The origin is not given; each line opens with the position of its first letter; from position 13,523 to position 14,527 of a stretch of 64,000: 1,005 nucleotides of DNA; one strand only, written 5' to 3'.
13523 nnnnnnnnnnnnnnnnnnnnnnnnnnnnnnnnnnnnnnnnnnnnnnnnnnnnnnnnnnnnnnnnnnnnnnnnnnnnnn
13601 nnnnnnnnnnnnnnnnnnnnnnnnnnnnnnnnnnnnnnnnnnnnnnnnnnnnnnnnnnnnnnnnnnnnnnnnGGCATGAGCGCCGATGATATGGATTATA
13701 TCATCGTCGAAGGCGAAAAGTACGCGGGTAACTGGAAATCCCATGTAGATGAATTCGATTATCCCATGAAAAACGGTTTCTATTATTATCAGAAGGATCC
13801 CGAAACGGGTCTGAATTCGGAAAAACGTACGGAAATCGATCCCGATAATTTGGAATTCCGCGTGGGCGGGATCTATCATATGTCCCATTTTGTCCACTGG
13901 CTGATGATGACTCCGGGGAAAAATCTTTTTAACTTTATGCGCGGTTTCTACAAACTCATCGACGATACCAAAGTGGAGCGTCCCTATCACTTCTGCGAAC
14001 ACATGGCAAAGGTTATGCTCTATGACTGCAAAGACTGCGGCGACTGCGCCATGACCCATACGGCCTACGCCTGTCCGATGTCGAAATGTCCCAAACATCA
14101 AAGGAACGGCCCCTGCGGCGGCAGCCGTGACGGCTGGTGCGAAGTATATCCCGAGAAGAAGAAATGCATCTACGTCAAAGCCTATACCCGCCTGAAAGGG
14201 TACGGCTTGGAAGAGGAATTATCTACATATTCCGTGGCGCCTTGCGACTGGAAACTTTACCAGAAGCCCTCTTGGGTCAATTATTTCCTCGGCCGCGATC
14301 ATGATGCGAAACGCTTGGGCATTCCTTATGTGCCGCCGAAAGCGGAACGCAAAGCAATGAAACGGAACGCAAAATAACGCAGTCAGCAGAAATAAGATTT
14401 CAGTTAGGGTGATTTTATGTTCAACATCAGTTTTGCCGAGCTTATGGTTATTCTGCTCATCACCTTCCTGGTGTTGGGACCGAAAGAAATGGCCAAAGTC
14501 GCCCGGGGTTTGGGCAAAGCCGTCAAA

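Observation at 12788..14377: MetF and MetV fused in one polypeptide, in F-then-V order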

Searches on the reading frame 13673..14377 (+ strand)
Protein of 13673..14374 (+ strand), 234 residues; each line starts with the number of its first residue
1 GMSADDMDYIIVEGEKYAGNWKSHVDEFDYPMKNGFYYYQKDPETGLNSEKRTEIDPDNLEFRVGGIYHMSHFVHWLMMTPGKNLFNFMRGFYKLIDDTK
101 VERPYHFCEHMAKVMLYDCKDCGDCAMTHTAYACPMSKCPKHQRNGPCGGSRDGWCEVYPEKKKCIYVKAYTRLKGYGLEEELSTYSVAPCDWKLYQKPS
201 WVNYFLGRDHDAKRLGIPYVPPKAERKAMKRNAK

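Call 17: search_solved_structures(query=window:13688-14377:+, max_evalue=10)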
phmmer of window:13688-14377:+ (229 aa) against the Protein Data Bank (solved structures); distinct sequences matched with E-value up to 10: 1.
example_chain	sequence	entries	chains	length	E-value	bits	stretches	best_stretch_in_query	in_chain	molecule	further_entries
7we9_C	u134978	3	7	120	0.85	12.3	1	56-80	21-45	The heavy chain of Fab XGv289 | heavy chain of XGv289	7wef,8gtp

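Call 36: search_protein_representatives(protein=window:13673-14374:+)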
Query: 234 residues. Proteins with E-value up to 0.001 (for the whole library): 1026; up to 1e-10: 430; up to 1e-30: 75. The best 150 are listed.
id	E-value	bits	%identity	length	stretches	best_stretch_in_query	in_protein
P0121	3.8e-63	229.7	47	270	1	3-228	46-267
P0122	1.2e-61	224.9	47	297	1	8-215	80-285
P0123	9.1e-61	221.9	46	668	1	4-226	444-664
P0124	3.6e-59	216.7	45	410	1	6-222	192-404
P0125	3.5e-53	197.1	42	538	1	3-228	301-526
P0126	9.2e-51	189.2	54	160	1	74-219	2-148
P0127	5.9e-50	186.5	51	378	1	5-166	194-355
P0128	7.6e-50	186.2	42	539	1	1-217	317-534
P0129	6.7e-48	179.8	38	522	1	1-215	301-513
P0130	9.2e-48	179.3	39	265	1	4-214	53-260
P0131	3.9e-45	170.7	57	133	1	95-222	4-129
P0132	9.5e-45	169.4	37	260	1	16-212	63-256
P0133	3.5e-44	167.6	50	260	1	14-164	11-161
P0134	1.9e-43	165.2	40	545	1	2-218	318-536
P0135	3.1e-43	164.5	38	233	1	2-206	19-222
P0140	7.3e-42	160.0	40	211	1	20-216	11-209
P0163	1.8e-35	139.0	39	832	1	5-222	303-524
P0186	5.3e-32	127.7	38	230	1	16-214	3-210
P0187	6.4e-32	127.4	35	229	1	16-212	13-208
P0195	6.0e-31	124.2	57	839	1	114-211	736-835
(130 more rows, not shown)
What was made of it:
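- Tried and rejected: Representative search with the C-terminal 234 aa (call 36): intended to retrieve canonical MetVs.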

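Call 38: search_dna_similar(query=window:13673-14374:+, collection=plasmids, mode=protein, max_evalue=0.001, max_rows=30)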
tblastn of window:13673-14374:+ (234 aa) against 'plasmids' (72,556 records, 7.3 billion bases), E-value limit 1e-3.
Records with a match: 36; places in all: 36; records where one place covers at least 80% of the query: 0.
Best place of each record, by identity: <60% 36.
By first word of the organism name: Acinetobacter 24; Sinorhizobium 4; Paracoccus 3; Azoarcus 1; Paracoccaceae 1; Shinella 1; Burkholderia 1; Acetoanaerobium 1.
By predicted mobility (MOB-suite, as given by PLSDB): mobilizable 23; non-mobilizable 11; conjugative 2.
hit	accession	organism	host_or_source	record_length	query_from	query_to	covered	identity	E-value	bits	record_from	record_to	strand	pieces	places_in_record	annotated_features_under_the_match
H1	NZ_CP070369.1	Paracoccus methylovorus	whole organism,grassland soil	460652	85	216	56%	35.8%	5e-16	84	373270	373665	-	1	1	methylenetetrahydrofolate reductase C-terminal domain-containing ...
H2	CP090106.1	Sinorhizobium meliloti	Medicago,Cell culture,Plant nodule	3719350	71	171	43%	41.2%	6e-16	84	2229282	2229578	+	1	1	methylenetetrahydrofolate reductase C-terminal domain-containing ...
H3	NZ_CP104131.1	Sinorhizobium sp. K101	Phaseolus vulgaris,cell ...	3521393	71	171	43%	41.2%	9e-16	83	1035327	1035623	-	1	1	none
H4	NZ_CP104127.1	Sinorhizobium sp. M103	Phaseolus vulgaris,cell ...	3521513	71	171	43%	41.2%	9e-16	83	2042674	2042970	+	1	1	none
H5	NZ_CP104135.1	Sinorhizobium sp. C101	Phaseolus vulgaris,cell ...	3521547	71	171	43%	41.2%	9e-16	83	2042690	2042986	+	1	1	none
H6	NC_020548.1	Azoarcus sp. KH32C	-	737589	92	204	48%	36.0%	8e-14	77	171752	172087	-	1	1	methylenetetrahydrofolate reductase C-terminal domain-containing ...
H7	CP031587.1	Paracoccaceae bacterium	Isolate culture,marine surface water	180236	92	203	48%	36.2%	8e-14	77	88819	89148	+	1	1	hypothetical protein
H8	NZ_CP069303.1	Shinella sp. PSBB067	monoisolate,Minnesota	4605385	86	171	37%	46.0%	2e-15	82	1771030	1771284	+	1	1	none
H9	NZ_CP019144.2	Acinetobacter lwoffii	-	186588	68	209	61%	26.7%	3e-7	58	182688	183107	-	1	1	methylenetetrahydrofolate reductase C-terminal domain-containing ...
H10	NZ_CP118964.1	Acinetobacter lwoffii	Type strain bacterial culture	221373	68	209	61%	26.7%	3e-7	58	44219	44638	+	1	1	methylenetetrahydrofolate reductase C-terminal domain-containing ...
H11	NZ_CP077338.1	Acinetobacter lwoffii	-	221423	68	209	61%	26.7%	3e-7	58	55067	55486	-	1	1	methylenetetrahydrofolate reductase C-terminal domain-containing ...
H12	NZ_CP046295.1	Acinetobacter lwoffii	Homo sapiens,clinical isolate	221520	68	209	61%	26.7%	3e-7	58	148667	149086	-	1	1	none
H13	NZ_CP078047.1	Acinetobacter lwoffii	whole organism,bedside rail in hospital ...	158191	68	209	61%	26.7%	8e-7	57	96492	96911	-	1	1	methylenetetrahydrofolate reductase C-terminal domain-containing ...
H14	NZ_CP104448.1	Acinetobacter baumannii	Homo sapiens,sputum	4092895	68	209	61%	26.7%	5e-6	54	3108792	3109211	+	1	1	none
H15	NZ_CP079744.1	Acinetobacter baumannii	Homo sapiens,human reacheal aspirate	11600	68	209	61%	26.7%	5e-6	54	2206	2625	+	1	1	methylenetetrahydrofolate reductase C-terminal domain-containing ...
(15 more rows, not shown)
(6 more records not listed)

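Call 39: search_dna_similar(query=window:13673-14374:+, collection=plasmids, mode=protein, max_evalue=0.001, max_rows=40, rows=spread)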
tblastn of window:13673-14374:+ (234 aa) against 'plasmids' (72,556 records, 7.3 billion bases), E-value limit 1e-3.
Records with a match: 36; places in all: 36; records where one place covers at least 80% of the query: 0.
Best place of each record, by identity: <60% 36.
By first word of the organism name: Acinetobacter 24; Sinorhizobium 4; Paracoccus 3; Azoarcus 1; Paracoccaceae 1; Shinella 1; Burkholderia 1; Acetoanaerobium 1.
By predicted mobility (MOB-suite, as given by PLSDB): mobilizable 23; non-mobilizable 11; conjugative 2.
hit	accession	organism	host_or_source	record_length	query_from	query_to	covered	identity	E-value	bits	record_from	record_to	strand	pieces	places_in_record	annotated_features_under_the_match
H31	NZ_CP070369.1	Paracoccus methylovorus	whole organism,grassland soil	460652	85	216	56%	35.8%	5e-16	84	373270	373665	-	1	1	methylenetetrahydrofolate reductase C-terminal domain-containing ...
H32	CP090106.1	Sinorhizobium meliloti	Medicago,Cell culture,Plant nodule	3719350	71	171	43%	41.2%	6e-16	84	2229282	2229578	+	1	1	methylenetetrahydrofolate reductase C-terminal domain-containing ...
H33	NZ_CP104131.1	Sinorhizobium sp. K101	Phaseolus vulgaris,cell ...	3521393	71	171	43%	41.2%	9e-16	83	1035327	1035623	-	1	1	none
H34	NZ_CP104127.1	Sinorhizobium sp. M103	Phaseolus vulgaris,cell ...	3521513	71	171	43%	41.2%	9e-16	83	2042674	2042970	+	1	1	none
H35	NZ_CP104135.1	Sinorhizobium sp. C101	Phaseolus vulgaris,cell ...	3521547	71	171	43%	41.2%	9e-16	83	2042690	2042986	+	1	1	none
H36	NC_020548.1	Azoarcus sp. KH32C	-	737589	92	204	48%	36.0%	8e-14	77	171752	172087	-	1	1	methylenetetrahydrofolate reductase C-terminal domain-containing ...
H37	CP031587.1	Paracoccaceae bacterium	Isolate culture,marine surface water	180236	92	203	48%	36.2%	8e-14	77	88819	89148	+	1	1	hypothetical protein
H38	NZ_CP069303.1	Shinella sp. PSBB067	monoisolate,Minnesota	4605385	86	171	37%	46.0%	2e-15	82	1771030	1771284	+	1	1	none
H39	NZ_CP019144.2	Acinetobacter lwoffii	-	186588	68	209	61%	26.7%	3e-7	58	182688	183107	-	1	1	methylenetetrahydrofolate reductase C-terminal domain-containing ...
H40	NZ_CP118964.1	Acinetobacter lwoffii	Type strain bacterial culture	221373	68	209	61%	26.7%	3e-7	58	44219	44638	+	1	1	methylenetetrahydrofolate reductase C-terminal domain-containing ...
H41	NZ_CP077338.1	Acinetobacter lwoffii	-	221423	68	209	61%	26.7%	3e-7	58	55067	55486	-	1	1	methylenetetrahydrofolate reductase C-terminal domain-containing ...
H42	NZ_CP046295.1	Acinetobacter lwoffii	Homo sapiens,clinical isolate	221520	68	209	61%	26.7%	3e-7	58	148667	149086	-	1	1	none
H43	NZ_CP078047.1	Acinetobacter lwoffii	whole organism,bedside rail in hospital ...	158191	68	209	61%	26.7%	8e-7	57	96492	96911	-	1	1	methylenetetrahydrofolate reductase C-terminal domain-containing ...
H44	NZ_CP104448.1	Acinetobacter baumannii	Homo sapiens,sputum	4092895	68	209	61%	26.7%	5e-6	54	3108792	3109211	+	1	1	none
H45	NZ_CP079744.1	Acinetobacter baumannii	Homo sapiens,human reacheal aspirate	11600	68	209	61%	26.7%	5e-6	54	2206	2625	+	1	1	methylenetetrahydrofolate reductase C-terminal domain-containing ...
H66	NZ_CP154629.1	Acetoanaerobium noterae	cell culture,Sludge of a digestion ...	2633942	119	178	26%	45.0%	5e-8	60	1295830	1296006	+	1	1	none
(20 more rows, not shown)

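Call 40: get_annotated_region(hit=H66, flank=7000)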
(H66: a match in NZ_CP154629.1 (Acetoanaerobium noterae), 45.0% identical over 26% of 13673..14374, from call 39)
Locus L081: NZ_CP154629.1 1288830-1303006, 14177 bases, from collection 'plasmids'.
description: Acetoanaerobium noterae strain DSL2 plasmid pTPELB2, complete sequence
organism: Acetoanaerobium noterae (NCBI taxid 745369)
taxonomy: Bacteria; Bacillota; Clostridia; Peptostreptococcales; Filifactoraceae; Acetoanaerobium; Acetoanaerobium noterae
host: -; source: cell culture,Sludge of a digestion tower of a wastewater treatment plant; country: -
typing (MOB-suite, as given by PLSDB): non-mobilizable
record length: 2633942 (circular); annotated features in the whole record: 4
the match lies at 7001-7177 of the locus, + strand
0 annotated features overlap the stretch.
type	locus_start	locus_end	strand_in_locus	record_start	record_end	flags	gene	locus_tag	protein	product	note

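Call 41: get_annotated_region(hit=H31, flank=5000)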
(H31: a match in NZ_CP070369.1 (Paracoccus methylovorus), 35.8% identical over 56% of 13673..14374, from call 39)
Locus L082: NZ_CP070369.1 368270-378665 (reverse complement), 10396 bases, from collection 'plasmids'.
description: Paracoccus methylovorus strain H4-D09 plasmid p1, complete sequence
organism: Paracoccus methylovorus (NCBI taxid 2812658)
taxonomy: Bacteria; Pseudomonadota; Alphaproteobacteria; Rhodobacterales; Paracoccaceae; Paracoccus; Paracoccus methylovorus
host: -; source: whole organism,grassland soil; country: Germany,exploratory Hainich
typing (MOB-suite, as given by PLSDB): non-mobilizable; replicon rep_cluster_560
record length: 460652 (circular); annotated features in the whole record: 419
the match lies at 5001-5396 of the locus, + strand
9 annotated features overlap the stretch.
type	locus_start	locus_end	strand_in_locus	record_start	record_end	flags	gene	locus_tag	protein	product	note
CDS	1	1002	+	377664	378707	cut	-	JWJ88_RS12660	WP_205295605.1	GlxA family transcriptional regulator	-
CDS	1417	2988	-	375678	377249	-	-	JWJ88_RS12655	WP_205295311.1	trimethylamine methyltransferase family protein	-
CDS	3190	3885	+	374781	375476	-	-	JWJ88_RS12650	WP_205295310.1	B12-binding domain-containing protein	-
CDS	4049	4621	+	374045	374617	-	-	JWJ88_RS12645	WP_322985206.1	DUF1638 domain-containing protein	-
CDS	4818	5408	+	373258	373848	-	-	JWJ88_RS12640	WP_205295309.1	methylenetetrahydrofolate reductase C-terminal domain-containing protein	-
CDS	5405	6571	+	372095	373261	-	-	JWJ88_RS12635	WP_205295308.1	methylenetetrahydrofolate reductase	-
CDS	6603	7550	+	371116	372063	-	-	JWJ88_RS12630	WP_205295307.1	methyltetrahydrofolate cobalamin methyltransferase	-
CDS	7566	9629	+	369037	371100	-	-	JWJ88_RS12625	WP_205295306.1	ASKHA domain-containing protein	-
CDS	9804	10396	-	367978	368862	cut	-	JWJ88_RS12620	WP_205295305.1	alpha/beta hydrolase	-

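Call 45: search_protein_families(library=pfam, proteins=[L081:6584-7258:+, L081:7282-8187:+, L082:4818-5405:+, L082:5405-6568:+], max_evalue=0.01)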
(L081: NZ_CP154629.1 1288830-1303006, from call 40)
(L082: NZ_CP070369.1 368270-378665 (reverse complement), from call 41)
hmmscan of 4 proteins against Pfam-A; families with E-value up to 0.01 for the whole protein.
L081:6584-7258:+ (225 aa): 1 family
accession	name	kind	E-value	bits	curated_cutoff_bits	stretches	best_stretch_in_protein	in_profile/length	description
PF12225.13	DUF5981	-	2.8e-36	123.5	23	1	119-213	1-95/95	Methylene-tetrahydrofolate reductase C terminal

L081:7282-8187:+ (302 aa): 1 family
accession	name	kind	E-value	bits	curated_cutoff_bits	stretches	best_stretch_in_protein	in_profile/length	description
PF02219.23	MTHFR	-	3.6e-36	125.4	24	1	4-301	2-287/287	Methylenetetrahydrofolate reductase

L082:4818-5405:+ (196 aa): 1 family
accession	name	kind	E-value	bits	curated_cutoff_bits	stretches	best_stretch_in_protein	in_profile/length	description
PF12225.13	DUF5981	-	1.2e-26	92.6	23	1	82-168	8-94/95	Methylene-tetrahydrofolate reductase C terminal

L082:5405-6568:+ (388 aa): 1 family
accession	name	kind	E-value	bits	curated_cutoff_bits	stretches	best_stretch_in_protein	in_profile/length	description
PF02219.23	MTHFR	-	9.7e-32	110.9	24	1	37-328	2-287/287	Methylenetetrahydrofolate reductase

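Call 62: predict_structure(alignment_id=A2)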
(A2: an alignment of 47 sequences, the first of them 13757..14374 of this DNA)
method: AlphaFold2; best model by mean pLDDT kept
length: 206 residues; sequences in the alignment: 47
mean_pLDDT: 70.5   pTM: 0.70
mean pLDDT of the five models: 70.5, 70.1, 67.4, 63.2, 62.5
residues with pLDDT >= 90: 36; 70-90: 82; 50-70: 50; < 50: 38
segments of 3 or more residues with pLDDT < 50: 1-7, 107-137
pLDDT, mean of each block of 10 residues (from residue 1): 44 72 71 69 83 92 93 88 74 61 51 40 35 45 73 68 74 90 86 91 89
secondary structure, 60 per line:
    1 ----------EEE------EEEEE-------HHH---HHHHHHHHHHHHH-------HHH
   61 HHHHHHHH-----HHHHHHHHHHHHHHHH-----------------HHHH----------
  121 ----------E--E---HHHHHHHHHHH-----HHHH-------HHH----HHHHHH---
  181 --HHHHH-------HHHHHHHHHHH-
elements in order: E11-13 E20-24 H38-50 H58-68 H74-89 H107-110 H138-148 H154-157 H172-177 H183-187 H195-205
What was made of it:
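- Tried and rejected: C-terminal module modelled alone: confidence fell to pLDDT 70.5, with the Cys loop below 50 (call 62).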

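Call 65: fold_search(model_id=the predicted structure, library=pdb)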
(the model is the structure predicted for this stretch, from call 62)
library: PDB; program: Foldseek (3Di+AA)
matches with E <= 10: 2; with E <= 0.001: 0
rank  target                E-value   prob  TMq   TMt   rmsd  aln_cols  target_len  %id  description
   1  3h5l_B                7.1e+00  0.01  0.09  0.06  12.7        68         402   18  Crystal structure of a putative branched-chain amino acid ABC transporter from Silicibacter pomeroyi (released 2009-05-05)
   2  3h5l_A                8.8e+00  0.01  0.08  0.05  10.1        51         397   16  Crystal structure of a putative branched-chain amino acid ABC transporter from Silicibacter pomeroyi (released 2009-05-05)
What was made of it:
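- The C-terminal module modelled alone is only moderately confident (pLDDT 70.5, Cys loop below 50; call 62) and has no solved structural relative (calls 17, 65).
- Tried and rejected: The C-terminal model gave no match with E < 1 (call 65).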

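Call 71: search_protein_families(library=pfam, proteins=[P0163, P0123, P0195, P0140, P0186, P0187, P0125, P0128], max_evalue=0.001)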
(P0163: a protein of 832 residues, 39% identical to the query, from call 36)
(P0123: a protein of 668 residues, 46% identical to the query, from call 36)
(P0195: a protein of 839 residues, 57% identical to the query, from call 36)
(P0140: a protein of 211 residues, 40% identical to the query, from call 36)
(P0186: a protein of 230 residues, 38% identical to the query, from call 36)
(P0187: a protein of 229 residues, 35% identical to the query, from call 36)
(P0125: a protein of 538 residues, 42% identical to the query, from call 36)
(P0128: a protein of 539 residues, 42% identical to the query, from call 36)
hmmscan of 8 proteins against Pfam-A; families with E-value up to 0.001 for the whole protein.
P0163 (832 aa): 3 families
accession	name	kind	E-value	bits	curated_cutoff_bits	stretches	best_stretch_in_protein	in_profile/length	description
PF12225.13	DUF5981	-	1.7e-25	88.9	23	1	414-490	11-88/95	Methylene-tetrahydrofolate reductase C terminal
PF00809.28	Pterin_bind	-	8.9e-11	42.3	25.5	1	603-792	63-242/244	Pterin binding enzyme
PF02219.23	MTHFR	-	1.4e-08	34.9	24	1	51-308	44-282/287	Methylenetetrahydrofolate reductase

P0123 (668 aa): 2 families
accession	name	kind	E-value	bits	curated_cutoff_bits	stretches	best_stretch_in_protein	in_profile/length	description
PF12225.13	DUF5981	-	3.9e-30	103.8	23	1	537-631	2-94/95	Methylene-tetrahydrofolate reductase C terminal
PF02219.23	MTHFR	-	2.2e-15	57.2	24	1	178-410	27-242/287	Methylenetetrahydrofolate reductase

P0195 (839 aa): 2 families
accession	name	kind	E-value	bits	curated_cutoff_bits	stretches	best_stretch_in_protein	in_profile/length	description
PF12225.13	DUF5981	-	1.5e-22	79.5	23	1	738-817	19-94/95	Methylene-tetrahydrofolate reductase C terminal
PF22544.2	HYDIN_VesB_CFA65-like_Ig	-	0.00024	21.7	25.5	0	278-350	19-87/100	HYDIN/CFA65/VesB-like, Ig-like domain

P0140 (211 aa): 1 family
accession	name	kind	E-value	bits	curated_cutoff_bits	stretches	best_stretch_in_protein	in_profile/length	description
PF12225.13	DUF5981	-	3.5e-26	91.2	23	1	98-186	8-94/95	Methylene-tetrahydrofolate reductase C terminal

P0186 (230 aa): 1 family
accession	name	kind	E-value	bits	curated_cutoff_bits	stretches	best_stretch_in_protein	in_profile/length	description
PF12225.13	DUF5981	-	1.5e-26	92.3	23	1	105-189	11-94/95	Methylene-tetrahydrofolate reductase C terminal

P0187 (229 aa): 1 family
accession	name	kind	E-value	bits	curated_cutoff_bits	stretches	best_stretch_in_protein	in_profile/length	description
PF12225.13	DUF5981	-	8.8e-25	86.7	23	1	105-189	11-94/95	Methylene-tetrahydrofolate reductase C terminal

P0125 (538 aa): 2 families
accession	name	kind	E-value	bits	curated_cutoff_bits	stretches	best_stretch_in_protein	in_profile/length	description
PF12225.13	DUF5981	-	8.5e-28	96.3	23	1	403-492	8-95/95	Methylene-tetrahydrofolate reductase C terminal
PF02219.23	MTHFR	-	1.9e-21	77.1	24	1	8-301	2-276/287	Methylenetetrahydrofolate reductase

P0128 (539 aa): 2 families
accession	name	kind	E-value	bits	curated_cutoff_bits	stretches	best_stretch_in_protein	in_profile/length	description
PF12225.13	DUF5981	-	3.7e-24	84.7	23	1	419-499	9-88/95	Methylene-tetrahydrofolate reductase C terminal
PF02219.23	MTHFR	-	4.9e-20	72.5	24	1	43-287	8-243/287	Methylenetetrahydrofolate reductase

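Call 72: find_homologous_proteins(query=L081:6584-7258:+, max_evalue=0.00001)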
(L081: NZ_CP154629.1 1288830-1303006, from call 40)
Query L081:6584-7258:+ (225 aa): 3385 proteins with E <= 0.00001 among 3609 candidates; the best 120 are listed.
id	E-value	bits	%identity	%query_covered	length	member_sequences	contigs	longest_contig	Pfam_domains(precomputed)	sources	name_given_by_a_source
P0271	6.0e-140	482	99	96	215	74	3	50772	PF12225.14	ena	-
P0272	1.9e-115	402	77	96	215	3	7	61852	PF12225.14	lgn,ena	-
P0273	2.2e-115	402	78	96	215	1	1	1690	PF12225.14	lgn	-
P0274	1.3e-114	399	77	96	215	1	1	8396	PF12225.14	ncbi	-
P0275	1.2e-98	347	66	95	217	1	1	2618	PF12225.14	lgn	-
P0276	2.7e-98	346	68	95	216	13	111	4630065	PF12225.14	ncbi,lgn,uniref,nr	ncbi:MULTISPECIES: methylenetetrahydrofolate reductase C-terminal domain-containing protein [Clostri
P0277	5.7e-98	345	67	95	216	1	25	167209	PF12225.14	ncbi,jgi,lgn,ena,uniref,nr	ncbi:methylenetetrahydrofolate reductase C-terminal domain-containing protein [Clostridium luticella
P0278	7.2e-98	345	67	95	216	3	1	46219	PF12225.14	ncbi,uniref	ncbi:methylenetetrahydrofolate reductase C-terminal domain-containing protein [Clostridium sp. MT-14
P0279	9.2e-98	344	65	95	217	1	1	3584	PF12225.14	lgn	-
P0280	1.4e-97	344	65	95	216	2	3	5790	PF12225.14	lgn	-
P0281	1.5e-97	344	66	95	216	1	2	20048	PF12225.14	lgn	-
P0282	1.9e-97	343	67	95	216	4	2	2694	PF12225.14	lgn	-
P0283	4.4e-97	342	67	95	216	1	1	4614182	PF12225.14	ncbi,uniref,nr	ncbi:methylenetetrahydrofolate reductase C-terminal domain-containing protein [Clostridium sp. 001]|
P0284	4.5e-97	342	66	95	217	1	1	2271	PF12225.14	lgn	-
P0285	2.1e-96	340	66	94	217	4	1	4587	PF12225.14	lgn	-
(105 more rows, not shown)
